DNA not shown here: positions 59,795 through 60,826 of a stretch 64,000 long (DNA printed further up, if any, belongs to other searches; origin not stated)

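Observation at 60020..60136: Phage-encoded ribosome modulation factor-like domain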

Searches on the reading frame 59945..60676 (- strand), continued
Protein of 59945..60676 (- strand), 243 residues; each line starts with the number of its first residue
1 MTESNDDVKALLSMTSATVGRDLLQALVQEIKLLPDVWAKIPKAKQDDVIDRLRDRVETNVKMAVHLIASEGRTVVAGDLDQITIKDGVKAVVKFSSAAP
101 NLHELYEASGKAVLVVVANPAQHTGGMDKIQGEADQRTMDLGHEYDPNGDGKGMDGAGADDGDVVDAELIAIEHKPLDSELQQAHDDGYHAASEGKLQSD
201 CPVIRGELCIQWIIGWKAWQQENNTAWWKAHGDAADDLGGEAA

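Call 30: fold_search(model_id=the predicted structure, library=pdb)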
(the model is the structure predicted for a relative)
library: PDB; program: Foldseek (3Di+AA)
matches with E <= 10: 11; with E <= 0.001: 0
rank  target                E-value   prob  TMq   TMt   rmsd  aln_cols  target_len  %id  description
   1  2jrm_MODEL_1_A        2.1e-01  0.99  0.17  0.59   5.1        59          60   25  Solution NMR structure of ribosome modulation factor VP1593 from Vibrio parahaemolyticus. Northeast Structural (released 2007-07-17)
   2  9iot_y                2.8e-01  1.00  0.18  0.77   4.1        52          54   27  Cryo-EM structure of Escherichia coli hibernating ribosome with RNase I mutant (released 2025-07-30)
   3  6h4n_v                4.4e-01  0.99  0.18  0.73   3.8        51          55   25  Structure of a hibernating 100S ribosome reveals an inactive conformation of the ribosomal protein S1 - 70S Hibernatin (released 2018-09-05)
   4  4v8g_AV               1.8e+00  0.85  0.18  0.71   2.6        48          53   27  Crystal structure of RMF bound to the 70S ribosome. (released 2014-07-09)
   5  5o31_d                2.7e+00  0.08  0.11  0.21  24.2       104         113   12  Mitochondrial complex I in the deactive state (released 2018-01-17)
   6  5lc5_d                6.3e+00  0.04  0.12  0.22  19.7        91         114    9  Structure of mammalian respiratory Complex I, class2 (released 2016-09-07)
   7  5gup_g                7.9e+00  0.03  0.10  0.18  17.7        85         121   14  Cryo-EM structure of mammalian respiratory supercomplex I1III2IV1 (released 2017-03-29)
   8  8ahx_E                8.9e+00  0.08  0.17  0.19   4.7        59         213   19  Cryo-EM structure of the nitrogen-fixation associated NADH:ferredoxin oxidoreductase RNF from Azotobacter vinelandii (released 2023-11-01)
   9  9dee                  9.4e+00  0.09  0.15  0.21   4.5        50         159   12  The designed serine hydrolase known as super (released 2025-02-19)
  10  8bn3_O5               9.4e+00  0.02  0.13  0.24  18.4       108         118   16  Yeast 80S, ES7s delta, eIF5A, Stm1 containing (released 2024-01-10)
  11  5it7_hh               9.9e+00  0.02  0.14  0.25  17.3       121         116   18  Structure of the Kluyveromyces lactis 80S ribosome in complex with the cricket paralysis virus IRES and eEF2 (released 2016-05-18)

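Call 35: find_homologous_proteins(query=L003:5001-5933:+)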
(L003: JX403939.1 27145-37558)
Query L003:5001-5933:+ (310 aa): 1589 proteins with E <= 0.001 among 6482 candidates; the best 120 are listed.
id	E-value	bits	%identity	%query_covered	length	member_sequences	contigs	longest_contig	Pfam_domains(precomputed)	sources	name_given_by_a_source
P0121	9.8e-194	660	99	100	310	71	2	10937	PF09397.17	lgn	-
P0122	5.7e-176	602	91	99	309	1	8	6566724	PF09397.17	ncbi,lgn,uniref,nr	ncbi:DNA translocase FtsK [Pseudomonas aeruginosa]|uniref:DNA translocase FtsK n=1 Tax=Pseudomonas a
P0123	7.6e-176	601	90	99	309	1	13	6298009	PF09397.17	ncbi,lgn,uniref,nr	ncbi:cell division protein FtsK [Pseudomonas aeruginosa]|uniref:DNA translocase FtsK n=1 Tax=Pseudom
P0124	1.3e-175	601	90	99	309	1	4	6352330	PF09397.17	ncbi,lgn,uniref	ncbi:cell division protein FtsK [Pseudomonas aeruginosa]|uniref:DNA translocase FtsK n=1 Tax=Pseudom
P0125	2.0e-175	600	91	99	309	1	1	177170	PF09397.17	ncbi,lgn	ncbi:DNA translocase FtsK [Pseudomonas aeruginosa]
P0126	7.9e-175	598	90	99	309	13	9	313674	PF09397.17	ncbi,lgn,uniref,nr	ncbi:DNA translocase FtsK [Pseudomonas aeruginosa]|uniref:DNA translocase FtsK n=1 Tax=Pseudomonas a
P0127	9.4e-175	598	90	99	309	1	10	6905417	PF09397.17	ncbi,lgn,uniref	ncbi:TPA: DNA translocase FtsK, partial [Pseudomonas aeruginosa]|uniref:DNA translocase FtsK n=2 Tax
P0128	4.0e-174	596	90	99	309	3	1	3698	PF09397.17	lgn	-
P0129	1.3e-167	574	100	86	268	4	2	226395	PF09397.17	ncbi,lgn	ncbi:DNA translocase FtsK [Pseudomonas aeruginosa]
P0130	4.6e-157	540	86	100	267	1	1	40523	PF09397.17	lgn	-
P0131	6.2e-143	493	69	100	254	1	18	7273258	-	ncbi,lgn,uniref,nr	ncbi:cell division protein FtsK [Pseudomonas aeruginosa]|uniref:hypothetical protein n=1 Tax=Pseudom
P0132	6.3e-143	493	69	100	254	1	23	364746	-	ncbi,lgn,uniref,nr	ncbi:cell division protein FtsK [Pseudomonas aeruginosa]|uniref:hypothetical protein n=1 Tax=Pseudom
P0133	8.0e-143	493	69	100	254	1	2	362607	-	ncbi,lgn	ncbi:TPA: cell division protein FtsK [Pseudomonas aeruginosa]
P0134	9.2e-143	493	69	100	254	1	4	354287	-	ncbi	-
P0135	2.0e-142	492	69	100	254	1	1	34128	-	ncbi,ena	ncbi:TPA: cell division protein FtsK [Pseudomonas aeruginosa]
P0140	2.0e-140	485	68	100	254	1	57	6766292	-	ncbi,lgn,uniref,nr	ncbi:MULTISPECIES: hypothetical protein [Pseudomonas aeruginosa group]|uniref:hypothetical protein n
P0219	5.8e-72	261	46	99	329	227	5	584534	PF09397.17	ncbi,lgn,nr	ncbi:DNA translocase FtsK [Pseudomonas aeruginosa]|nr:DNA translocase FtsK [Pseudomonas aeruginosa] 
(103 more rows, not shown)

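Call 50: predict_structure(alignment_id=A2)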
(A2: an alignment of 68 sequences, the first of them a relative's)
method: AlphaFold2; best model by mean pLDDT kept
length: 243 residues; sequences in the alignment: 68
mean_pLDDT: 73.7   pTM: 0.40
mean pLDDT of the five models: 73.7, 73.1, 72.6, 68.6, 68.1
residues with pLDDT >= 90: 24; 70-90: 142; 50-70: 36; < 50: 41
segments of 3 or more residues with pLDDT < 50: 1-3, 142-145, 149-173, 235-243
pLDDT, mean of each block of 10 residues (from residue 1): 55 64 88 85 91 88 75 78 87 87 85 76 79 66 50 41 36 64 90 87 84 89 85 52 35
secondary structure, 60 per line:
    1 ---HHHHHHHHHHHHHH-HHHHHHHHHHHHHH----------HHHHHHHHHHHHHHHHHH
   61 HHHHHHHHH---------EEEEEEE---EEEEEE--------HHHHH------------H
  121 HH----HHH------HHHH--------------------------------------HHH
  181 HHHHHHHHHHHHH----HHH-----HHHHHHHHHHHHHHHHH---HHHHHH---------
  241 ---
elements in order: H4-17 H19-32 H43-69 E79-85 E89-94 H103-107 H136-139 H178-193 H206-222 H226-231

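Call 52: fold_search(model_id=the predicted structure, library=pdb)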
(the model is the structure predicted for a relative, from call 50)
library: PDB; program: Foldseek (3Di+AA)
matches with E <= 10: 19; with E <= 0.001: 0
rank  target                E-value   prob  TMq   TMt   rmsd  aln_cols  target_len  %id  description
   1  2jrm_MODEL_1_A        9.4e-02  1.00  0.19  0.65   2.5        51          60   25  Solution NMR structure of ribosome modulation factor VP1593 from Vibrio parahaemolyticus. Northeast Structural (released 2007-07-17)
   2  9iot_y                3.3e-01  1.00  0.18  0.76   1.2        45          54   29  Cryo-EM structure of Escherichia coli hibernating ribosome with RNase I mutant (released 2025-07-30)
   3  6h4n_v                6.6e-01  0.98  0.18  0.72   1.7        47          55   28  Structure of a hibernating 100S ribosome reveals an inactive conformation of the ribosomal protein S1 - 70S Hibernatin (released 2018-09-05)
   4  3aon_A                3.9e+00  0.03  0.12  0.15  24.1       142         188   13  Crystal structure of the central axis (NtpD-NtpG) in the catalytic portion of Enterococcus hirae V-type sodium ATPase (released 2011-10-05)
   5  5z7b_A                3.9e+00  0.01  0.09  0.11  25.1       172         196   12  Crystal structure of the VanR transcription factor in complex with vanillate (released 2018-08-29)
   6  6rn5                  5.0e+00  0.01  0.13  0.12  23.9       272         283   12  PptA from Streptomyces chartreusis (released 2019-06-19)
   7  8yjp_A                6.7e+00  0.01  0.08  0.07  13.2        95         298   13  Cryo-EM structure of human apo GPR156 (released 2025-02-05)
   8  5o31_d                7.1e+00  0.02  0.09  0.18  24.2       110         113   13  Mitochondrial complex I in the deactive state (released 2018-01-17)
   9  5kph_MODEL_1_A        7.6e+00  0.06  0.10  0.24   9.5        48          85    8  Solution NMR Structure of Denovo Beta Sheet Design Protein, Northeast Structural Genomics Consortium (NESG) Ta (released 2016-09-28)
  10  8k0h_A                7.6e+00  0.01  0.07  0.09  18.4        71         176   15  Structure of Cas5f-8f (released 2024-07-10)
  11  5epw_B                7.6e+00  0.01  0.07  0.12  13.5        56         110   12  C-Terminal Domain Of Human Coronavirus Nl63 Nucleocapsid Protein (released 2017-02-22)
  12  6rfq_P                8.0e+00  0.02  0.11  0.18  14.2       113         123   12  Cryo-EM structure of a respiratory complex I assembly intermediate with NDUFAF2 (released 2018-10-10)
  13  5gup_g                8.0e+00  0.02  0.11  0.18  21.6       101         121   15  Cryo-EM structure of mammalian respiratory supercomplex I1III2IV1 (released 2017-03-29)
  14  8xks_H                8.0e+00  0.02  0.10  0.05  15.9       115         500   15  The cryo-EM structure of Orf2971-FtsHi motor complex (released 2024-12-04)
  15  8k4l_A                8.0e+00  0.02  0.11  0.12  14.1       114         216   15  Crystal structure of NRF1 homodimer in complex with DNA (released 2023-12-06)
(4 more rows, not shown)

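Call 61: search_protein_families(library=pfam, proteins=[P0025, P0040, P0075, P0059, P0064, P0067, P0079, P0140, P0219, P0105], max_evalue=0.01)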
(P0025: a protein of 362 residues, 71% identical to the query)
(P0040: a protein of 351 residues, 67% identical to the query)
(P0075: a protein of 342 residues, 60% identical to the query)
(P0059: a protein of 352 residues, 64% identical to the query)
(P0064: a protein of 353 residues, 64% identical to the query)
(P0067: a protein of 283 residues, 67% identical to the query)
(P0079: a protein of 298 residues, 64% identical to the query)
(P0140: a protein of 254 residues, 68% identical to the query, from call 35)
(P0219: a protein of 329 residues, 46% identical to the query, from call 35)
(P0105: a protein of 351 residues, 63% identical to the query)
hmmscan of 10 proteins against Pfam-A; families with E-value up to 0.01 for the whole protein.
P0025 (362 aa): 1 family
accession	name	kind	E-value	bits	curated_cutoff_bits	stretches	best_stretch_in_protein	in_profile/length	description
PF04957.18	RMF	-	0.00051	20.5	27.9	1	178-217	9-49/53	Ribosome modulation factor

P0040 (351 aa): 1 family
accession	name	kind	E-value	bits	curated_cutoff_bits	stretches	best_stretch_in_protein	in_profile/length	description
PF04957.18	RMF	-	1.5e-05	25.4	27.9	1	178-219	8-50/53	Ribosome modulation factor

P0075 (342 aa): 1 family
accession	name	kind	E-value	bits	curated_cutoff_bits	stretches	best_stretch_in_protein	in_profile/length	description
PF04957.18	RMF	-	0.00039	20.9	27.9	1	173-212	6-46/53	Ribosome modulation factor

P0059 (352 aa): 2 families
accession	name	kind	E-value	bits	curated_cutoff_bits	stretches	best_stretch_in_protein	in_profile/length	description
PF00816.26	Histone_HNS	-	3e-15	56.1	25.6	1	305-340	1-37/38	H-NS histone C-terminal domain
PF04957.18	RMF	-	2.1e-08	34.5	27.9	1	173-214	6-48/53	Ribosome modulation factor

P0064 (353 aa): 2 families
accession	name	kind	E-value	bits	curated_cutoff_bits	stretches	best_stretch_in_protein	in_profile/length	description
PF00816.26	Histone_HNS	-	1.2e-15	57.5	25.6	1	306-342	1-38/38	H-NS histone C-terminal domain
PF04957.18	RMF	-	7.3e-08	32.8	27.9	1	171-211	7-48/53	Ribosome modulation factor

P0067 (283 aa): 2 families
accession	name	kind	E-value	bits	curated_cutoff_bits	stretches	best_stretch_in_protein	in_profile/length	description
PF00816.26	Histone_HNS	-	4.1e-18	65.3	25.6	1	241-277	1-37/38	H-NS histone C-terminal domain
PF04957.18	RMF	-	0.00063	20.2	27.9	1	176-218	5-48/53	Ribosome modulation factor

P0079 (298 aa): 2 families
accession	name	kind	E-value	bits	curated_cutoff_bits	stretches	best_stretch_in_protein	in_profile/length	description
PF09397.16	FtsK_gamma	-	7e-24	83.8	30.6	1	231-290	2-61/63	Ftsk gamma domain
PF04957.18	RMF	-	5.7e-07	29.9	27.9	1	173-216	3-47/53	Ribosome modulation factor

P0140 (254 aa): 0 families

P0219 (329 aa): 1 family
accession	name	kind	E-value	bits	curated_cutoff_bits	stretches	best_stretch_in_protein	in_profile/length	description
PF09397.16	FtsK_gamma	-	3e-25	88.2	30.6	1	169-229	2-62/63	Ftsk gamma domain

P0105 (351 aa): 1 family
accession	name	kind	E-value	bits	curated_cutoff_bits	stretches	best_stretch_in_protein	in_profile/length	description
PF04957.18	RMF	-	0.0012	19.4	27.9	1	175-213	8-47/53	Ribosome modulation factor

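Call 76: list_cluster_members(proteins=[P0074, P0097, P0107, P0118, P0090, L031:5992-6870:+, L034:5992-6873:+, L059:5992-6873:+, L011:6001-6690:+, L025:5995-6906:+])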
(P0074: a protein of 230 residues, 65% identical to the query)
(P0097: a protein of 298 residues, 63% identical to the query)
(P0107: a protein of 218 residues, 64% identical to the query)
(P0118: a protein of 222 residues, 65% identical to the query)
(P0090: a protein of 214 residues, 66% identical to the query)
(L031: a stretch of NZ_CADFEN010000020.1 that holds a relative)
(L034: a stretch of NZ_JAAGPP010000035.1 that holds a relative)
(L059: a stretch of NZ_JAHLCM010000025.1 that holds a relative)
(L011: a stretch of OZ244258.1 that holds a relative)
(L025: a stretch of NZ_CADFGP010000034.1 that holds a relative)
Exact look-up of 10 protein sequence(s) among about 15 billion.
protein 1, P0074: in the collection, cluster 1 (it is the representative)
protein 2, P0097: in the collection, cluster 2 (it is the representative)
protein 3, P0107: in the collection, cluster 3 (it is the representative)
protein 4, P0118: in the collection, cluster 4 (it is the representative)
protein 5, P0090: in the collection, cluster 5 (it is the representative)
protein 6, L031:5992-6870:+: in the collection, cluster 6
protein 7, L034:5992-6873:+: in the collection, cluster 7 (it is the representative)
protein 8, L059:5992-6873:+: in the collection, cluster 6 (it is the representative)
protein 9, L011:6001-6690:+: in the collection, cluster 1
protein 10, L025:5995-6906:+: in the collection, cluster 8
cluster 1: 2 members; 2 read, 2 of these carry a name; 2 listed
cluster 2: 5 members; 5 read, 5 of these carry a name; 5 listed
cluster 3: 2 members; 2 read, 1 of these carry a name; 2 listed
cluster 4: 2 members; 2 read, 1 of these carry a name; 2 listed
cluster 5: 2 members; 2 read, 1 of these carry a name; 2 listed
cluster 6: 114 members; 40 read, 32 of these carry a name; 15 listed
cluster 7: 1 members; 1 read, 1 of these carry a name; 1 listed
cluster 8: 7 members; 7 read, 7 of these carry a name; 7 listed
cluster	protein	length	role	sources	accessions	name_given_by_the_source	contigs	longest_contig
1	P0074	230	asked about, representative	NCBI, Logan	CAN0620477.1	protein of unknown function [Burkholderia multivorans]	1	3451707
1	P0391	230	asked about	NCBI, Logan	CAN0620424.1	protein of unknown function [Burkholderia multivorans]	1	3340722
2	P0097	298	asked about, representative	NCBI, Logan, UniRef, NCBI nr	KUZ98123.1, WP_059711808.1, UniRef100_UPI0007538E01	cell division protein FtsK [Burkholderia ubonensis] | DNA translocase FtsK n=1 Tax=Burkholderia ubonensis TaxID=101571 RepID=UPI0007538E01 | DNA translocase FtsK [Burkholderia ubonensis]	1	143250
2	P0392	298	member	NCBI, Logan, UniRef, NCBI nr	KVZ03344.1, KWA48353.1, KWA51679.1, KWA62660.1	DNA translocase FtsK [Burkholderia stagnalis] | Cell division protein FtsK n=1 Tax=Burkholderia stagnalis TaxID=1503054 ...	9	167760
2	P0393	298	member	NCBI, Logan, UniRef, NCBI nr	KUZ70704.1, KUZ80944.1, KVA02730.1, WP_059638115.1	cell division protein FtsK [Burkholderia ubonensis] | Cell division protein FtsK n=1 Tax=Burkholderia ubonensis TaxID=101571 ... | DNA translocase FtsK [Burkholderia ubonensis]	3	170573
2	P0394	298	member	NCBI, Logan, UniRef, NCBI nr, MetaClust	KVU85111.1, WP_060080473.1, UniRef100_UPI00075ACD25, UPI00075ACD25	cell division protein FtsK [Burkholderia ubonensis] | DNA translocase FtsK n=1 Tax=Burkholderia ubonensis TaxID=101571 RepID=UPI00075ACD25 | DNA translocase FtsK [Burkholderia ubonensis]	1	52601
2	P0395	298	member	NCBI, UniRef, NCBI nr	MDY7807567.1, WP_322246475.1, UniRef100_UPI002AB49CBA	DNA translocase FtsK [Burkholderia stagnalis] | DNA translocase FtsK n=1 Tax=Burkholderia stagnalis TaxID=1503054 RepID=UPI002AB49CBA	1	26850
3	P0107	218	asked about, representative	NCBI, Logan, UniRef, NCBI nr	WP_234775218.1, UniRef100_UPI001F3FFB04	cell division protein FtsK [Paraburkholderia tropica] | cell division protein FtsK n=1 Tax=Paraburkholderia tropica TaxID=92647 ...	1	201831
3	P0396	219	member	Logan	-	-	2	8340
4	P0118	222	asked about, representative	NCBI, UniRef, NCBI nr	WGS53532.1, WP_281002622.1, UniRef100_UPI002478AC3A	cell division protein FtsK [Paraburkholderia sp. D15] | ribosome modulation factor n=1 Tax=Paraburkholderia sp. D15 TaxID=2880218 ... | Rmf/CrpP family protein [Paraburkholderia sp. D15]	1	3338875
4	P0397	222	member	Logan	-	-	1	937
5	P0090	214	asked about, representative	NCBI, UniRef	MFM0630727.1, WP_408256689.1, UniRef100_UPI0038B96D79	ribosome modulation factor [Paraburkholderia xenovorans] | ribosome modulation factor n=1 Tax=Paraburkholderia xenovorans TaxID=36873 ...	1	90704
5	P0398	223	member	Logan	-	-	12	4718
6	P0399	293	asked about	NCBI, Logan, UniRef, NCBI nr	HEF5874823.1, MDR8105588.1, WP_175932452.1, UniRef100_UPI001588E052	TPA: cell division protein FtsK [Burkholderia cenocepacia] | DNA translocase FtsK n=1 Tax=Burkholderia TaxID=32008 RepID=UPI001588E052 | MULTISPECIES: DNA translocase FtsK [Burkholderia]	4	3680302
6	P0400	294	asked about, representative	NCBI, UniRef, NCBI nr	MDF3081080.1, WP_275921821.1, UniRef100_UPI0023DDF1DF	DNA translocase FtsK [Burkholderia sola] | DNA translocase FtsK n=1 Tax=Burkholderia sola TaxID=2843302 RepID=UPI0023DDF1DF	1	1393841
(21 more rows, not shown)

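Call 82: fold_search(model_id=the predicted structure, library=viral)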
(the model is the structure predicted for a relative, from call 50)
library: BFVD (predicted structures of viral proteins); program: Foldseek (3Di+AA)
matches with E <= 10: 196; with E <= 0.001: 3
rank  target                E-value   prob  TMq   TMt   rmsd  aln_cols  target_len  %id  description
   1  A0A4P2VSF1            7.8e-07  1.00  0.37  0.28  18.7       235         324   17  (no name in the UniProt tables at hand)
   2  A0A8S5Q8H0            2.1e-06  1.00  0.38  0.36  17.5       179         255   24  Uncharacterized protein [Siphoviridae sp. ct5qs5]
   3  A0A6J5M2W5            5.2e-06  1.00  0.36  0.49  10.9       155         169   28  Uncharacterized protein [uncultured Caudovirales phage]
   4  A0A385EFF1            2.4e-02  1.00  0.19  0.74   9.4        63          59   25  Ribosome modulation factor [Caulobacter phage CcrBL9]
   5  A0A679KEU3            2.7e-02  1.00  0.19  0.58   8.7        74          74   24  Uncharacterized protein [Xanthomonas phage Suba]
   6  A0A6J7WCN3            9.3e-02  1.00  0.18  0.61   9.3        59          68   15  Uncharacterized protein [uncultured Caudovirales phage]
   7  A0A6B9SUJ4            9.3e-02  0.99  0.18  0.34  11.4        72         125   25  (no name in the UniProt tables at hand)
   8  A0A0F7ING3            9.8e-02  1.00  0.17  0.64   1.3        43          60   35  Ribosome modulation factor [Delftia phage IME-DE1]
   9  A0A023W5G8            1.0e-01  1.00  0.18  0.86   1.6        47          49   21  Uncharacterized protein [Serratia phage PS2]
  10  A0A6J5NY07            1.2e-01  1.00  0.18  0.60   5.6        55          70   27  Uncharacterized protein [uncultured Caudovirales phage]
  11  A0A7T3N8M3            1.2e-01  1.00  0.17  0.89   1.5        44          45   23  (no name in the UniProt tables at hand)
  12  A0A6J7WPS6            1.3e-01  1.00  0.19  0.38  10.2        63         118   19  Uncharacterized protein [uncultured Caudovirales phage]
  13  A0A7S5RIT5            1.6e-01  1.00  0.18  0.74   2.3        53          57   26  Uncharacterized protein [Rhizobium phage RHph_I1_6]
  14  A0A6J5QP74            1.7e-01  0.28  0.19  0.22  24.3       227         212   14  Uncharacterized protein [uncultured Caudovirales phage]
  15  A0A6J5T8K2            2.3e-01  1.00  0.19  0.65   4.8        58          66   22  Uncharacterized protein [uncultured Caudovirales phage]
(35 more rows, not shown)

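Call 85: search_dna_similar(query=window:59945-60676:-, collection=plasmids, mode=protein, max_rows=25, max_evalue=0.00001)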
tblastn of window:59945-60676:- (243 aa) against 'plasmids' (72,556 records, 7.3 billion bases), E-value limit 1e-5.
Records with a match: 1; places in all: 1; records where one place covers at least 80% of the query: 0.
Best place of each record, by identity: <60% 1.
By first word of the organism name: Paraburkholderia 1.
By predicted mobility (MOB-suite, as given by PLSDB): non-mobilizable 1.
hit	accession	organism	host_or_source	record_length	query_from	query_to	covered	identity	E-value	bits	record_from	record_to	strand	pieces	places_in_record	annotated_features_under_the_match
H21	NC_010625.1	Paraburkholderia phymatum STM815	-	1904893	1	133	55%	44.4%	7e-28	118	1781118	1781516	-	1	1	record has no annotation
